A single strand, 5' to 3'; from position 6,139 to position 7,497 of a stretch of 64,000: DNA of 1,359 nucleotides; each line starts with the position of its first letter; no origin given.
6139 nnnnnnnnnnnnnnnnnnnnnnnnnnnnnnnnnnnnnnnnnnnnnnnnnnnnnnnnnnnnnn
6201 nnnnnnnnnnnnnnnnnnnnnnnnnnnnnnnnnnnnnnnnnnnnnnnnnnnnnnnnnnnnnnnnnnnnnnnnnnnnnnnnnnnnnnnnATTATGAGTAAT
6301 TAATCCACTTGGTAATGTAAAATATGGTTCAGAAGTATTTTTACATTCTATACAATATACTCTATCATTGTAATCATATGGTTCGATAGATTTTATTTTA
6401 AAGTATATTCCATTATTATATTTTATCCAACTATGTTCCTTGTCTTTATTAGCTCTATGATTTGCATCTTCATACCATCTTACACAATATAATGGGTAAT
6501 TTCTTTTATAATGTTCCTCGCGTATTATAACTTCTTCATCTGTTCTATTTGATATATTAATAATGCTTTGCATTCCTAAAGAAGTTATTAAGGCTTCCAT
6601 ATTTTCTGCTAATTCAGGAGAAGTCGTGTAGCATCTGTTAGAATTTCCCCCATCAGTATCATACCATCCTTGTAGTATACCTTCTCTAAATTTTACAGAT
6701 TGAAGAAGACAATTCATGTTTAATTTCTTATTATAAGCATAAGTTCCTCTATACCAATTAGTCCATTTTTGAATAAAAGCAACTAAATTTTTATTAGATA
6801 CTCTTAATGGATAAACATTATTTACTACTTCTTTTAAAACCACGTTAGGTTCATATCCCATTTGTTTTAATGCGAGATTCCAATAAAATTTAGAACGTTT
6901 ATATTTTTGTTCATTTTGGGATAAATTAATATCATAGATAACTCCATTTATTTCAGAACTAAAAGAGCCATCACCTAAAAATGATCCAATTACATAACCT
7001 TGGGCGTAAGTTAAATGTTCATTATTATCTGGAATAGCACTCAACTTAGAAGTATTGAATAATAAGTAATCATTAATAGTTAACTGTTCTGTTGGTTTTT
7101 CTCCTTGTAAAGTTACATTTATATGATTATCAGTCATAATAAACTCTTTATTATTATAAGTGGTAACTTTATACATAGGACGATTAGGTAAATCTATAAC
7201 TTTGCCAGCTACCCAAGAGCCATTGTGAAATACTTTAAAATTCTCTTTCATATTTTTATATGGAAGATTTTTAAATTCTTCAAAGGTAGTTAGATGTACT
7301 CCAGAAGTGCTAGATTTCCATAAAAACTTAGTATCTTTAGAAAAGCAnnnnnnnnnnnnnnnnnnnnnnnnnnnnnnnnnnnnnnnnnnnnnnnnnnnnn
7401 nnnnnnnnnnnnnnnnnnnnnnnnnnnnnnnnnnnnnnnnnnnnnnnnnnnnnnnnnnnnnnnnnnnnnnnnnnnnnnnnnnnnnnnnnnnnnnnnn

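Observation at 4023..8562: nrdD invaded twice: a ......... intein in the catalytic core plus an HNH-AP2 endonuclease gene separating the glycine-radical domain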

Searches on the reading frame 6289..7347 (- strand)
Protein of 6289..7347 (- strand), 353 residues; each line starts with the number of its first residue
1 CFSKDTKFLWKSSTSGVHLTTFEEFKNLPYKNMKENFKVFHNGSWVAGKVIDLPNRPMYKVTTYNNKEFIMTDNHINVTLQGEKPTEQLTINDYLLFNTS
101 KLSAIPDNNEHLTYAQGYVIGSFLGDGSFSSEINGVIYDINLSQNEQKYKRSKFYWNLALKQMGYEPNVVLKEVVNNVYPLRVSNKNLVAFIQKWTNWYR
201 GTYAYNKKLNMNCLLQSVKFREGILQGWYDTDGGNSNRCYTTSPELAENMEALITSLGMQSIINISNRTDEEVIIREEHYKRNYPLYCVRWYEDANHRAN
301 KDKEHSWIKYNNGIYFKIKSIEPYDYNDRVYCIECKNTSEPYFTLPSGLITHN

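Call 19: search_protein_families(library=pfam, proteins=[window:6289-7347:-], max_evalue=5)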
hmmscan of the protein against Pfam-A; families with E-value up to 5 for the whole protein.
window:6289-7347:- (353 aa): 3 families
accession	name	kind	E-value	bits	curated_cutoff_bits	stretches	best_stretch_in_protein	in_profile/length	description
PF14890.11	Intein_splicing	-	3.7e-08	33.8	35.8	1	34-353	25-155/155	Intein splicing domain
PF14528.11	LAGLIDADG_3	-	1.2e-06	29.2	22.5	2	222-282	4-76/82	LAGLIDADG-like domain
PF03161.18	LAGLIDADG_2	-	0.053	13.9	25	1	119-205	4-87/168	LAGLIDADG DNA endonuclease family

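Call 20: search_protein_families(library=phrogs, proteins=[window:6289-7347:-], max_evalue=0.001)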
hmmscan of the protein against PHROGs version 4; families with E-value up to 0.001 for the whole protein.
window:6289-7347:- (353 aa): 1 family
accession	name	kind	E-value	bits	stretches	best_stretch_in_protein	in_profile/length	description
phrog_25611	-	DNA, RNA and nucleotide metabolism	3.2e-70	238.1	1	1-353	334-663/978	anaerobic ribonucleoside reductase large subunit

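Call 53: search_protein_families(library=ncbifam, proteins=[window:6289-7347:-], max_evalue=0.01)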
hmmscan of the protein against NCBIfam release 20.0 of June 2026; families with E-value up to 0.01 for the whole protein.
window:6289-7347:- (353 aa): 2 families
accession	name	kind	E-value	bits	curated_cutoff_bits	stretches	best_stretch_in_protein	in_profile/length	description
NF011491.0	PRK14898.1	equivalog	8.5e-06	24.1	783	1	91-279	221-399/860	DNA-directed RNA polymerase subunit A''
NF005852.0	PRK07773.1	equivalog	0.00025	19.5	780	1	55-149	450-543/886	replicative DNA helicase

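Call 57: search_dna_similar(query=window:6289-7347:-, collection=phages, mode=protein, max_rows=20, max_evalue=0.00001)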
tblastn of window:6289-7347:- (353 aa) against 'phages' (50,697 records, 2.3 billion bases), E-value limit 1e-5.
Records with a match: 8; places in all: 8; records where one place covers at least 80% of the query: 7.
Best place of each record, by identity: >=99% 1; <60% 7.
By first word of the organism name: Clostridium 4; Bacteriophage 1; Nitratidesulfovibrio 1; Desulfovibrio 1; Aphanizomenon 1.
By host as written in the record: - 2; Clostridium botulinum type C strain C-Stockholm 2; Clostridium botulinum D str. 1873 1; Nitratidesulfovibrio vulgaris ATCC7757 (synonym: Desulfovibtio vulgaris) 1; Desulfovibrio vulgaris ATCC 7757 1; Aphanizomenon flos-aquae 1.
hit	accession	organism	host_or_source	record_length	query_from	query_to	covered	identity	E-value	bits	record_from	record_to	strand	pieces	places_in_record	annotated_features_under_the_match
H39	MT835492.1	Bacteriophage sp.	human fecal samples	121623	1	353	100%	99.7%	0e+0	731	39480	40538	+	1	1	record has no annotation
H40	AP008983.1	Clostridium phage c-st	Clostridium botulinum type C strain ...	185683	1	353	100%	47.8%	3e-86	289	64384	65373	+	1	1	putative anaerobic ribonucleotide reductase-related protein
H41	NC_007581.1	Clostridium phage c-st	Clostridium botulinum type C strain ...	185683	1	353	100%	47.8%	3e-86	289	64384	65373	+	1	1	anaerobic ribonucleoside reductase large subunit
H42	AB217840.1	Clostridium botulinum D phage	-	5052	1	353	100%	47.2%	1e-84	284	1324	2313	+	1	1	putative anaerobic ribonucleotide reductase large subunit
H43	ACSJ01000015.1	Clostridium phage D-1873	Clostridium botulinum D str. 1873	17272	1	353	100%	47.2%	2e-84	284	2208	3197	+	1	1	anaerobic ribonucleoside-triphosphate reductase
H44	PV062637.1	Nitratidesulfovibrio phage SRB7757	Nitratidesulfovibrio vulgaris ATCC7757 ...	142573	1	353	100%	41.4%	3e-78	266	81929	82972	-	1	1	record has no annotation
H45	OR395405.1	Desulfovibrio phage 7757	Desulfovibrio vulgaris ATCC 7757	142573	1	353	100%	41.4%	3e-78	266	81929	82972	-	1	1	record has no annotation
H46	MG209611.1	Aphanizomenon phage vB_AphaS-CL131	Aphanizomenon flos-aquae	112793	115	263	42%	30.7%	2e-6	56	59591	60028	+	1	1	terminase large subunit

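Call 58: get_annotated_region(hit=H45, flank=3500)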
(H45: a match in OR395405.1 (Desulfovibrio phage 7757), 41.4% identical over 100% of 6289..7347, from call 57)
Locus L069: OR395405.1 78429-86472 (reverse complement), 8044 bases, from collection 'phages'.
description: UNVERIFIED_ORG: Desulfovibrio phage 7757, complete genome.
organism: Desulfovibrio phage 7757 (NCBI taxid 3074845)
taxonomy: Viruses; Duplodnaviria; Heunggongvirae; Uroviricota; Caudoviricetes
host: Desulfovibrio vulgaris ATCC 7757; source: -; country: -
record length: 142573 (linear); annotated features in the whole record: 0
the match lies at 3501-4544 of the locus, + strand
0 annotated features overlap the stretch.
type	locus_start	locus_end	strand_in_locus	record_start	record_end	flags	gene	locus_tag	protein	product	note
